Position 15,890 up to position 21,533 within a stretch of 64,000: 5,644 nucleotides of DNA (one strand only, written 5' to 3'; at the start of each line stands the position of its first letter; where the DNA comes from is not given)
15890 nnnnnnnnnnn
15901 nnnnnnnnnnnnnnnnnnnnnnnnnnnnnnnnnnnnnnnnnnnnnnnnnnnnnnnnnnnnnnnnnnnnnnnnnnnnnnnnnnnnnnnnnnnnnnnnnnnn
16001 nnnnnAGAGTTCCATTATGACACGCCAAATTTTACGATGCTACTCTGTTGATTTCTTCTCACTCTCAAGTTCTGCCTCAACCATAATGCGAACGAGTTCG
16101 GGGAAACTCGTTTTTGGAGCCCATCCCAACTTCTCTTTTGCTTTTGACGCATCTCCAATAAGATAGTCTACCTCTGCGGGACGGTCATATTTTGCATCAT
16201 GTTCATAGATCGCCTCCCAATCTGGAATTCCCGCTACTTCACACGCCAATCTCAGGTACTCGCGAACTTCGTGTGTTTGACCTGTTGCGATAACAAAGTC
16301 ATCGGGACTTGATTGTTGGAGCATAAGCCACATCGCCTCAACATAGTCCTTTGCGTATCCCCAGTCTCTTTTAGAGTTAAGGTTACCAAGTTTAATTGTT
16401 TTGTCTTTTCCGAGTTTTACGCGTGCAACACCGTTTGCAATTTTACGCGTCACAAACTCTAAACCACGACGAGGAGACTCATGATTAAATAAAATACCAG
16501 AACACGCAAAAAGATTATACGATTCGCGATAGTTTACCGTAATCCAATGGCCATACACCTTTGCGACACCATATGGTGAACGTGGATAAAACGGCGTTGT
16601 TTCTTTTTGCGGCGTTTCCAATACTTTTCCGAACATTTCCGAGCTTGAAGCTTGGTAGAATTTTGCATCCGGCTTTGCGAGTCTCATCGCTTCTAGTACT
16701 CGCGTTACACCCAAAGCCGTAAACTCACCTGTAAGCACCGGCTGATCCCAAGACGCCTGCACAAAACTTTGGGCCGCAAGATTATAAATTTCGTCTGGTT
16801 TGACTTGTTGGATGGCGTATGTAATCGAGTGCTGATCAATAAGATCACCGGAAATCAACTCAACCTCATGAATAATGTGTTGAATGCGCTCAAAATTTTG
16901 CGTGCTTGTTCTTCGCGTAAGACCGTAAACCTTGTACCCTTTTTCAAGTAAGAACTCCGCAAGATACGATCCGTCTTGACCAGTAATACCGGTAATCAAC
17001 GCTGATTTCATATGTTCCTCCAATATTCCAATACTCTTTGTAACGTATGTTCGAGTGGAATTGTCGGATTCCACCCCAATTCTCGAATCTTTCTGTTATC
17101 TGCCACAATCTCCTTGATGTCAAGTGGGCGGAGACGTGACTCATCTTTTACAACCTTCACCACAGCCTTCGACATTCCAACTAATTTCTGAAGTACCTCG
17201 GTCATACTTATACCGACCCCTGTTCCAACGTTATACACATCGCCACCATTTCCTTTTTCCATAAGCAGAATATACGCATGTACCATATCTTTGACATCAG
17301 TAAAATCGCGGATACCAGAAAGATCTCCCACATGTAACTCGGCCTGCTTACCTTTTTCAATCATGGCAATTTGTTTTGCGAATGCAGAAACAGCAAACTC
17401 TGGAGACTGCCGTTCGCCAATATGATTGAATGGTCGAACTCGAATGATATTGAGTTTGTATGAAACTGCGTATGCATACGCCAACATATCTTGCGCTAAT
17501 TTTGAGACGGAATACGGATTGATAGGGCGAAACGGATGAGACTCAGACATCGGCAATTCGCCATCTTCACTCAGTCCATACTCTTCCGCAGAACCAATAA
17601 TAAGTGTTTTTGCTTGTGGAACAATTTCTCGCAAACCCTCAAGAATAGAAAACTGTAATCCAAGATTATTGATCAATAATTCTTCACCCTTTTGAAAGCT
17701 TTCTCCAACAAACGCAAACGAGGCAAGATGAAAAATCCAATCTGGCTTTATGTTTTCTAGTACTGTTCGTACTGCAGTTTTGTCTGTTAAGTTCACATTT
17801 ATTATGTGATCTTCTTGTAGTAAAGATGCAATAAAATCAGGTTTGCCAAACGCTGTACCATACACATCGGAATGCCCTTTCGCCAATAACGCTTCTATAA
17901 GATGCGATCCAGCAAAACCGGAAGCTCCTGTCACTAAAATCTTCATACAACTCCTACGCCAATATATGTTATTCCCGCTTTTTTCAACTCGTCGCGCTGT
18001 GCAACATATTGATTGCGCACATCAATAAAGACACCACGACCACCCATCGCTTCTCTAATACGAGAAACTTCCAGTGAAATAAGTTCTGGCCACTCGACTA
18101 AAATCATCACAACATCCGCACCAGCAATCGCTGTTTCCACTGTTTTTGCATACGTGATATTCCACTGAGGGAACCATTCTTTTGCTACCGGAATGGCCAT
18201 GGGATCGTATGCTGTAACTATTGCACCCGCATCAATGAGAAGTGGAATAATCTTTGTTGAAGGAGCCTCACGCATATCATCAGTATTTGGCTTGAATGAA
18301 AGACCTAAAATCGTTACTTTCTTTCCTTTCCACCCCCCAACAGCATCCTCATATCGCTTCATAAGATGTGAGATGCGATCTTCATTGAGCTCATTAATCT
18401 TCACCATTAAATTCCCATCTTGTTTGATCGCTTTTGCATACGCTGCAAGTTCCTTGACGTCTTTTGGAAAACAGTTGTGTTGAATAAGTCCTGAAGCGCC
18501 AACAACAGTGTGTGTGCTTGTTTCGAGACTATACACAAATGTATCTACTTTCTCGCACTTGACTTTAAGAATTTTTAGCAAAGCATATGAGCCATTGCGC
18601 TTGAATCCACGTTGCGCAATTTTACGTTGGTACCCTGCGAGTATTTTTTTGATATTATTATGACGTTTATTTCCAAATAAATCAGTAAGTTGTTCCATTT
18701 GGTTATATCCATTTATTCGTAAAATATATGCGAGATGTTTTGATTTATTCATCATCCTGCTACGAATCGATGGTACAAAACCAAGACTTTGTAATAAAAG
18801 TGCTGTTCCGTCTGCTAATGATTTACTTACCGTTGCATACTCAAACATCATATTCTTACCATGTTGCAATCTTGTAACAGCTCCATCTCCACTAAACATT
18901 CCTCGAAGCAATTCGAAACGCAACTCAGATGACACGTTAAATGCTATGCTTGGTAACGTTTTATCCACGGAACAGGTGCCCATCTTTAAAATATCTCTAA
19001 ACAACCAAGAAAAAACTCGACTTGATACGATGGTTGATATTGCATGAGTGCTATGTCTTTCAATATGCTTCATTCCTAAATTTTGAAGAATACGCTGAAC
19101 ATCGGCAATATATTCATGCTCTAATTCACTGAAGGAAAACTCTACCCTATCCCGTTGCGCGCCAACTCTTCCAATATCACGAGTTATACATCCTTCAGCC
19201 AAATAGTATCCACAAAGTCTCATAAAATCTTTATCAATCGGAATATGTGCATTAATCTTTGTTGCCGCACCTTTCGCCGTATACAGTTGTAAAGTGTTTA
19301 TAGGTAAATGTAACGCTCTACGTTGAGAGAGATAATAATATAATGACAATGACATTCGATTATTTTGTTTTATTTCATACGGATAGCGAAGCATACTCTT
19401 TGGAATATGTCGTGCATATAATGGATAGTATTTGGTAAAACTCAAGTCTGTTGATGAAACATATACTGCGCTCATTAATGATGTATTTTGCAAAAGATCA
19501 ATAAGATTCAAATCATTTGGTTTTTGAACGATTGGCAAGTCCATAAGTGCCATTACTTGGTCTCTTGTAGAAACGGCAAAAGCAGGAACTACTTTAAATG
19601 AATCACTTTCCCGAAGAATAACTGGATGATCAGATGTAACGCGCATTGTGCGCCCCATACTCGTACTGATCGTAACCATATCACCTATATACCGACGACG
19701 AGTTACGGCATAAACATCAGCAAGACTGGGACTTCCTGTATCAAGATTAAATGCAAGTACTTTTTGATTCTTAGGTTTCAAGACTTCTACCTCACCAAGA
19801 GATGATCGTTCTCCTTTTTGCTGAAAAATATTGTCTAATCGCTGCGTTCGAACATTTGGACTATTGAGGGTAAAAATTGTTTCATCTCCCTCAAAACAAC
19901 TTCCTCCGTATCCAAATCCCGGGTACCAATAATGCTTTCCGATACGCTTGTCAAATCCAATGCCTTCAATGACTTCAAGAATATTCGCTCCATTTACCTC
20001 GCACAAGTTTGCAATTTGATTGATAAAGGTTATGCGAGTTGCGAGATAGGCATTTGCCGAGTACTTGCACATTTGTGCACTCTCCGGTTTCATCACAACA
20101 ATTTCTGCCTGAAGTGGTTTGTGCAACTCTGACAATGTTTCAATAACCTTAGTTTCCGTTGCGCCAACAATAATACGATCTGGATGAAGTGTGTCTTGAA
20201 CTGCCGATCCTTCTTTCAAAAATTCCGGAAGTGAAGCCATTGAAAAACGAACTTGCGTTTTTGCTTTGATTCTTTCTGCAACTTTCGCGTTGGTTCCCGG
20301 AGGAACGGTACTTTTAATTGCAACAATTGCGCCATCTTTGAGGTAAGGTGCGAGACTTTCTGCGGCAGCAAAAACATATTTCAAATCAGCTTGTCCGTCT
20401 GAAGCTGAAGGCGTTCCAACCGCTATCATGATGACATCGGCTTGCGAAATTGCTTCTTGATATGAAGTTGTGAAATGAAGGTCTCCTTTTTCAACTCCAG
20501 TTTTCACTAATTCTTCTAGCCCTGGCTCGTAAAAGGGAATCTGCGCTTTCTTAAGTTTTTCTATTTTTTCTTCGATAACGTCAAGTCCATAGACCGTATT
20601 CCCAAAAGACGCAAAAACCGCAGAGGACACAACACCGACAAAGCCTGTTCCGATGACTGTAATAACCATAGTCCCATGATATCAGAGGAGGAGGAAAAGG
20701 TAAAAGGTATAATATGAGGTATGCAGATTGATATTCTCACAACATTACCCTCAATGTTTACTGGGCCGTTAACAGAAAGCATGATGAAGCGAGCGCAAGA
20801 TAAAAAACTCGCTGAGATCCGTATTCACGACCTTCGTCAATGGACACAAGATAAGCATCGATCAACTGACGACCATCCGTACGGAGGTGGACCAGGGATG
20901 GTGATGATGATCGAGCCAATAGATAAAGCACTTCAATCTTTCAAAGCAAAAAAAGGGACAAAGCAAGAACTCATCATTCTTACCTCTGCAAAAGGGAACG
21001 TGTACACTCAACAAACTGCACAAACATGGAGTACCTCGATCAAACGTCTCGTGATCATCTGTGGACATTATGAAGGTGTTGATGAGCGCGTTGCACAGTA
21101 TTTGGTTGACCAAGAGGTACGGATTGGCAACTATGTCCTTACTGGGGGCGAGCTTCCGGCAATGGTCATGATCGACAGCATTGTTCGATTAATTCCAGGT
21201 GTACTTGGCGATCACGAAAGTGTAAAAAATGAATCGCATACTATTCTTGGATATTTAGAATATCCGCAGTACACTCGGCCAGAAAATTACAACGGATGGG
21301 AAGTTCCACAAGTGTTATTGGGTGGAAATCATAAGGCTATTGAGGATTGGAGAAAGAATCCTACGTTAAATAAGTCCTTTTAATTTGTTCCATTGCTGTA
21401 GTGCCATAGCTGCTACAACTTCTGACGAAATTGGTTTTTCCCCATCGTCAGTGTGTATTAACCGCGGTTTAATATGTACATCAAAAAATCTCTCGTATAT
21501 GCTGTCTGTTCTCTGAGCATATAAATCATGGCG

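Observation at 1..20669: Very large extracytoplasmic glycan-assembly locus built around eight GT-C fold membrane glycosyltransferases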

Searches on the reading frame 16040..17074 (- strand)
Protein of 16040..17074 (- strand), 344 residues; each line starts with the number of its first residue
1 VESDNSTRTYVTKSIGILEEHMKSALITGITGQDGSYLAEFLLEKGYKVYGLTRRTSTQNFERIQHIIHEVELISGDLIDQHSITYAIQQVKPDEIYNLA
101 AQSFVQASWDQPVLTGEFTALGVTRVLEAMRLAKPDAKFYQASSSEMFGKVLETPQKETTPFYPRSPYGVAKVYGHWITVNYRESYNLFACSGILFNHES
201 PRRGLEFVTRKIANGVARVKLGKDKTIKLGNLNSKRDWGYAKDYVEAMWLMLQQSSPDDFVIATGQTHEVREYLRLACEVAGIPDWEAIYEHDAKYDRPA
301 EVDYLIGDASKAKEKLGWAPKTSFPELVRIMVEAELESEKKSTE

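Call 4: search_protein_families(library=pfam, proteins=[window:16040-17074:-], max_evalue=0.01)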
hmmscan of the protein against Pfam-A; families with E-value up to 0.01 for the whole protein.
window:16040-17074:- (344 aa): 4 families
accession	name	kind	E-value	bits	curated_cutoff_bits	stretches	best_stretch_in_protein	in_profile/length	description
PF16363.11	GDP_Man_Dehyd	-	1.7e-133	445.6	27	1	26-331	1-332/332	GDP-mannose 4,6 dehydratase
PF01370.27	Epimerase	-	2.6e-73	246.8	20.9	1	25-263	1-240/240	NAD dependent epimerase/dehydratase family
PF04321.23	RmlD_sub_bind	-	4.9e-10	39.4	27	1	25-195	3-152/287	RmlD substrate binding domain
PF05368.20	NmrA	-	4.7e-08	33.4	27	1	25-92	5-71/298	NmrA-like family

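Call 34: search_protein_families(library=ncbifam, proteins=[window:16040-17074:-], max_evalue=0.00001)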
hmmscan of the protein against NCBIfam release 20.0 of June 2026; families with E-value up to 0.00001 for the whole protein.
window:16040-17074:- (344 aa): 12 families
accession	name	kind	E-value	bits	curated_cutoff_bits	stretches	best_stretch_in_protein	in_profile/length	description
TIGR01472.1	gmd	equivalog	1.1e-131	439.1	415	1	23-338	1-341/342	GDP-mannose 4,6-dehydratase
TIGR01181.1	dTDP_gluc_dehyt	equivalog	1.2e-31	110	365.1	1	25-336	2-312/321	dTDP-glucose 4,6-dehydratase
TIGR04180.1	EDH_00030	hypoth_equivalog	7e-31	107.4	475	1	26-322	2-296/297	NAD-dependent 4,6-dehydratase LegB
TIGR02622.1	CDP_4_6_dhtase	equivalog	3.6e-24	85.5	278.45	1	23-186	5-172/352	CDP-glucose 4,6-dehydratase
TIGR01179.1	galE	equivalog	7.4e-21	74.3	262.3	1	26-189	3-167/332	UDP-glucose 4-epimerase GalE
NF007582.0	PRK10217.1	equivalog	4.3e-15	55.7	698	1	22-338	1-334/355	dTDP-glucose 4,6-dehydratase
NF007490.0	PRK10084.1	subfamily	2.1e-12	46.7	649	1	25-339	3-338/361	dTDP-glucose 4,6-dehydratase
NF043036.1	ErythonDh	equivalog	6.8e-11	41.9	325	1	26-182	4-163/321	D-erythronate dehydrogenase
NF052578.1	StrlDmthSdmBMthl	equivalog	9.7e-10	38.7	600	1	25-284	3-248/328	sterol demethylase protein SdmB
TIGR03466.1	HpnA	hypoth_equivalog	1.6e-08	33.9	367.65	1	24-165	2-135/327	hopanoid-associated sugar epimerase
NF007956.0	PRK10675.1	subfamily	3.1e-08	33.1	394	1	25-175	3-156/338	UDP-glucose 4-epimerase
NF011728.1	PRK15181.1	equivalog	9.7e-07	28.1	760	1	23-249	16-246/348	Vi polysaccharide biosynthesis UDP-N-acetylglucosaminuronic acid C-4 epimerase TviC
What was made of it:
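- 16040..17074 (-): Gmd, GDP-mannose 4,6-dehydratase. The listed GTG start overlaps rmd, so the true start is probably about 20 codons later. TIGR01472 scores 439 bits against a cutoff of 415 (call 34).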

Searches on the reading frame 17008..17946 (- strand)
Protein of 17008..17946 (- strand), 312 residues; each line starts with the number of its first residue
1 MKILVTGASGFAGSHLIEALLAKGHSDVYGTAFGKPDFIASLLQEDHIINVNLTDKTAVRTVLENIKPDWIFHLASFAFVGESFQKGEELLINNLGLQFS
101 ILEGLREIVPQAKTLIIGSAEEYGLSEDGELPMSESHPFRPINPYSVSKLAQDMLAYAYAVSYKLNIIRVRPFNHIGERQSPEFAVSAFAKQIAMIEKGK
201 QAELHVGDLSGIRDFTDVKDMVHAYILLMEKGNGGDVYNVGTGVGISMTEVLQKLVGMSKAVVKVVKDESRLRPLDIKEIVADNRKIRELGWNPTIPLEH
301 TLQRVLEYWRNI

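Call 4: search_protein_families(library=pfam, proteins=[window:17008-17946:-], max_evalue=0.01)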
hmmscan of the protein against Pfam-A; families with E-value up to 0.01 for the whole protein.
window:17008-17946:- (312 aa): 6 families
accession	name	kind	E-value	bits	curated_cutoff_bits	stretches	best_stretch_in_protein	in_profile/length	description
PF16363.11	GDP_Man_Dehyd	-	6.2e-62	210.4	27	1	4-304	1-331/332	GDP-mannose 4,6 dehydratase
PF01370.27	Epimerase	-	7.1e-52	176.6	20.9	1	3-241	1-240/240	NAD dependent epimerase/dehydratase family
PF04321.23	RmlD_sub_bind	-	2.9e-08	33.6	27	1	1-158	1-138/287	RmlD substrate binding domain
PF02719.21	Polysacc_synt_2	-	5.7e-08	32.7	20.2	1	3-264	1-252/293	Polysaccharide biosynthesis protein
PF01073.25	3Beta_HSD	-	1.8e-05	24.4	22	1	4-227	1-227/280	3-beta hydroxysteroid dehydrogenase/isomerase family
PF07993.18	NAD_binding_4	-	0.00013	21.7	20.1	0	5-25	1-21/258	Male sterility protein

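Call 34: search_protein_families(library=ncbifam, proteins=[window:17008-17946:-], max_evalue=0.00001)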
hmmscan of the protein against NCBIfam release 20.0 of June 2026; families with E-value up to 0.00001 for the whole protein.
window:17008-17946:- (312 aa): 21 families
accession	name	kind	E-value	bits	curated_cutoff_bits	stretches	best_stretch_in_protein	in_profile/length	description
TIGR04180.1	EDH_00030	hypoth_equivalog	1.2e-42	146.1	475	1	3-295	1-295/297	NAD-dependent 4,6-dehydratase LegB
TIGR01181.1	dTDP_gluc_dehyt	equivalog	2.8e-40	138.4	365.1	1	2-309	1-311/321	dTDP-glucose 4,6-dehydratase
TIGR01179.1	galE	equivalog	5.3e-38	130.7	262.3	1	2-307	1-323/332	UDP-glucose 4-epimerase GalE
TIGR01472.1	gmd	equivalog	9.1e-26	90.9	415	1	3-280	3-308/342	GDP-mannose 4,6-dehydratase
TIGR02197.1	heptose_epim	equivalog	2.9e-22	79.3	274.6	1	3-260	1-261/316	ADP-glyceromanno-heptose 6-epimerase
NF007956.0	PRK10675.1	subfamily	2e-20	73.2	394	1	1-303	1-323/338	UDP-glucose 4-epimerase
TIGR02622.1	CDP_4_6_dhtase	equivalog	1.1e-19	70.8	278.45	1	2-311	6-332/352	CDP-glucose 4,6-dehydratase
NF008872.0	PRK11908.1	equivalog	5.4e-19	68.4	294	1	1-311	2-337/349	bifunctional UDP-4-keto-pentose/UDP-xylose synthase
NF007490.0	PRK10084.1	subfamily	6.5e-18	64.8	649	1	1-309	1-334/361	dTDP-glucose 4,6-dehydratase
NF047922.1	GDPFucSynFcl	equivalog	2.1e-17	63.5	500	1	49-308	35-300/308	GDP-L-fucose synthase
NF007582.0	PRK10217.1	equivalog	3.3e-16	59.3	698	1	2-307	3-329/355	dTDP-glucose 4,6-dehydratase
NF011728.1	PRK15181.1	equivalog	4.2e-16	58.9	760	1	3-307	18-335/348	Vi polysaccharide biosynthesis UDP-N-acetylglucosaminuronic acid C-4 epimerase TviC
NF005998.1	PRK08125.1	equivalog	5.3e-13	48.2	777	1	2-241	317-566/649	bifunctional UDP-4-amino-4-deoxy-L-arabinose formyltransferase/UDP-glucuronic acid oxidase ArnA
NF052578.1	StrlDmthSdmBMthl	equivalog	5.9e-13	49.3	600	1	1-258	1-244/328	sterol demethylase protein SdmB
NF008360.0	PRK11150.1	equivalog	1e-11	44.6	452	1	3-293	2-289/310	ADP-glyceromanno-heptose 6-epimerase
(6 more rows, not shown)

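Call 37: search_solved_structures(query=window:17008-17946:-, max_evalue=1e-20)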
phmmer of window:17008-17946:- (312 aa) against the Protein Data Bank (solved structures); distinct sequences matched with E-value up to 1e-20: 18.
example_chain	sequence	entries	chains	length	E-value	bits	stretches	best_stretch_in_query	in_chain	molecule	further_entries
2pk3_A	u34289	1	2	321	2.4e-61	211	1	1-310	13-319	GDP-6-deoxy-D-lyxo-4-hexulose reductase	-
6x3b_A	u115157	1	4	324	1.8e-41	145.8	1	2-310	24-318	GDP-6-deoxy-D-mannose reductase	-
7us5_A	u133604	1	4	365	1.6e-36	129.5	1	3-311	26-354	GDP-D-GLYCERO-D-MANNO-HEPTOSE 4,6-DEHYDRATASE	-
4lw8_A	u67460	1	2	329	4.2e-31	111.7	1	3-307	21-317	Putative epimerase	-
4zrm_A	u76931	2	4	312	1.4e-28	103.5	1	1-311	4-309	UDP-glucose 4-epimerase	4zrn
2z1m_A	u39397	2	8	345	4.6e-26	95.2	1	3-257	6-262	GDP-D-mannose dehydratase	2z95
8wxk_A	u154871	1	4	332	1e-25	94.1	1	2-295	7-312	UDP-glucose 4-epimerase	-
2p5u_A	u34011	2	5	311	1.4e-25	93.6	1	1-310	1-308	UDP-glucose 4-epimerase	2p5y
1db3_A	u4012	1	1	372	9e-25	90.9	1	4-253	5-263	GDP-MANNOSE 4,6-DEHYDRATASE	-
7ys8_A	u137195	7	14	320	2.4e-24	89.5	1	1-311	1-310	UDP-glucose 4-epimerase | UDP-glucose 4-epimerase along with EC 5.1.3.2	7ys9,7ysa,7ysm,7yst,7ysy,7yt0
1rpn_A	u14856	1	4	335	5.5e-24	88.4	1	3-307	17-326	GDP-mannose 4,6-dehydratase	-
2hun_A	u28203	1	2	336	1.2e-23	87.2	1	1-309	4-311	336aa long hypothetical dTDP-glucose 4,6-dehydratase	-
5uzh_A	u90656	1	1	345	1.8e-23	86.6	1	4-255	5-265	NafoA.00085.b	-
1n7g_A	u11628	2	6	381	5e-23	85.2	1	4-304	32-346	GDP-D-mannose-4,6-dehydratase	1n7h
4twr_A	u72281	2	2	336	5.9e-23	85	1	3-264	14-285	NAD binding site:NAD-dependent epimerase/dehydratase:UDP-glucose 4-epimerase | UDP-glucose 4-epimerase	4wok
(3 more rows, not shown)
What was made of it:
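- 17008..17946 (-): Rmd-type GDP-6-deoxy-D-lyxo-4-hexulose reductase, which makes GDP-D-rhamnose. Best PDB matches are 2pk3 at 2.4e-61 over the full length and 6x3b at 1.8e-41 (call 37).
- Tried and rejected: Reading the 312-aa SDR as a UDP-xylose synthase or GalE was rejected because Rmd structures are by far its closest solved relatives (call 37).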

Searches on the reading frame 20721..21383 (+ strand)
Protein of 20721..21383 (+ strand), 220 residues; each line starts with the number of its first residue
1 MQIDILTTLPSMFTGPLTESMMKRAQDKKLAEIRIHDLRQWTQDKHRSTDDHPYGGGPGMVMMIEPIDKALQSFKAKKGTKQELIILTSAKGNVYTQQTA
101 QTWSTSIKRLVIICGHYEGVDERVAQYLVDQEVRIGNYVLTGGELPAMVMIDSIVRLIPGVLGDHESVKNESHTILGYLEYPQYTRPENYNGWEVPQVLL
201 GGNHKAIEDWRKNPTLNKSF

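Call 4: search_protein_families(library=pfam, proteins=[window:20721-21383:+], max_evalue=0.01)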
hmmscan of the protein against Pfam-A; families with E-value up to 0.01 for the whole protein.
window:20721-21383:+ (220 aa): 1 family
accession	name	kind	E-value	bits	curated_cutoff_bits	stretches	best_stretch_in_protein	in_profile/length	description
PF01746.26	tRNA_m1G_MT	-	1.6e-55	188.3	27.3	1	22-215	1-186/195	tRNA (Guanine-1)-methyltransferase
